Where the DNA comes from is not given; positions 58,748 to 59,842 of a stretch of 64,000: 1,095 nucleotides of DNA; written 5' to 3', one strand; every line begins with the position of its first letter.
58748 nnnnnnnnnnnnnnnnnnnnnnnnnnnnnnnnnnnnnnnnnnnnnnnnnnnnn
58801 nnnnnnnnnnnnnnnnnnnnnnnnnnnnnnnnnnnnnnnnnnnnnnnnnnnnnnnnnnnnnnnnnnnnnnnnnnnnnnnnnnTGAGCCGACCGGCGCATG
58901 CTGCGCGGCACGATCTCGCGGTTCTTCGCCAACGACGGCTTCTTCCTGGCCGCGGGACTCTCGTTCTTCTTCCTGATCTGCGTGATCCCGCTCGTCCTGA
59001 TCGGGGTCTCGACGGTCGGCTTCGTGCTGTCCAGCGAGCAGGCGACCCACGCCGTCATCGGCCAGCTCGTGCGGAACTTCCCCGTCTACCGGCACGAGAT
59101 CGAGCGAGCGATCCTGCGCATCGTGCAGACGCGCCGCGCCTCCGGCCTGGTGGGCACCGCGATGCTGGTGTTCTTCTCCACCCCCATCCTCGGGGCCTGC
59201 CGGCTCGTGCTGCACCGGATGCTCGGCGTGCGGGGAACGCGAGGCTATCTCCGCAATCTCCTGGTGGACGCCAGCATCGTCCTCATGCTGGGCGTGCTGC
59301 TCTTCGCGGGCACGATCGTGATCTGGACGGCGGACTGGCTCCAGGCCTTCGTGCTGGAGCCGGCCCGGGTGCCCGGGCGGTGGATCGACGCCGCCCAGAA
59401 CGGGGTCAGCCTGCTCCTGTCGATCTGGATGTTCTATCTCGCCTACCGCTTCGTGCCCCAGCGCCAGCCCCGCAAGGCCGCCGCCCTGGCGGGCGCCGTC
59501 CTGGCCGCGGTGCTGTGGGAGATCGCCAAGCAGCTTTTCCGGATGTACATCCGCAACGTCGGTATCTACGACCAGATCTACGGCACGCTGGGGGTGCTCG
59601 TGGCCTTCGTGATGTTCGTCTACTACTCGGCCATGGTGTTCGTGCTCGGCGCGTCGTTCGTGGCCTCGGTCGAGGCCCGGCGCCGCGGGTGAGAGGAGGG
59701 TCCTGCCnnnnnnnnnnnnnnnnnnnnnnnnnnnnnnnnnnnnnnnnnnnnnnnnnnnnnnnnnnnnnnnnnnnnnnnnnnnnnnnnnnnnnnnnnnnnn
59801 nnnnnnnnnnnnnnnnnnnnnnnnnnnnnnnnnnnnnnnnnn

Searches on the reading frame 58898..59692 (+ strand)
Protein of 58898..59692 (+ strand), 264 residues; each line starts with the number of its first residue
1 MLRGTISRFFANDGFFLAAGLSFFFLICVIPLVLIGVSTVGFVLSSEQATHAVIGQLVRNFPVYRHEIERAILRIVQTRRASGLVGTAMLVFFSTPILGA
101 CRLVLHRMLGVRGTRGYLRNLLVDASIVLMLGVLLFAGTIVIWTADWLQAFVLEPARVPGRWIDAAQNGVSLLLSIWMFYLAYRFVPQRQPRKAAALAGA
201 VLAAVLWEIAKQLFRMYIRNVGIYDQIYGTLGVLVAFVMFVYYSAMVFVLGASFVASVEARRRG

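Call 63: find_encoding_contigs(protein=window:58898-59692:+, flank=10000, max_places=6)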
Protein window:58898-59692:+ (264 aa): 4 contigs read that carry it; 4 places shown.
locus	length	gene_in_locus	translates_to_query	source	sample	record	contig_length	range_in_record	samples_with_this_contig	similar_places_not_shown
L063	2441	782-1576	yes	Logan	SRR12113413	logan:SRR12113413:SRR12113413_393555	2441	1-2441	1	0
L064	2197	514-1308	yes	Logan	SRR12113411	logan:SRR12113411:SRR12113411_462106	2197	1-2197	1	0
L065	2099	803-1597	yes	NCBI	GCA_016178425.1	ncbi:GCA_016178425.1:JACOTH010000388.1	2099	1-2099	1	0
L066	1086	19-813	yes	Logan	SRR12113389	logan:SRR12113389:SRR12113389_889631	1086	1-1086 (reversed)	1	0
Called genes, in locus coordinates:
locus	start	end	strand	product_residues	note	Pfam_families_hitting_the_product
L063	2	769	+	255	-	?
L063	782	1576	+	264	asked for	PF03631:Virul_fac_BrkB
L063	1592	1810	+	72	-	-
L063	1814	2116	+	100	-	-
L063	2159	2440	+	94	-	?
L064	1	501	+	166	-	?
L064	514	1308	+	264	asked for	PF03631:Virul_fac_BrkB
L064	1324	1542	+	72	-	-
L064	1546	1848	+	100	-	-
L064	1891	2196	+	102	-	?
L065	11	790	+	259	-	PF00106:adh_short, PF08659:KR (weak), PF13561:adh_short_C2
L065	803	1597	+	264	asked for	PF03631:Virul_fac_BrkB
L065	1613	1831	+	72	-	-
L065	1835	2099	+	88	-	?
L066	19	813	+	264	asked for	PF03631:Virul_fac_BrkB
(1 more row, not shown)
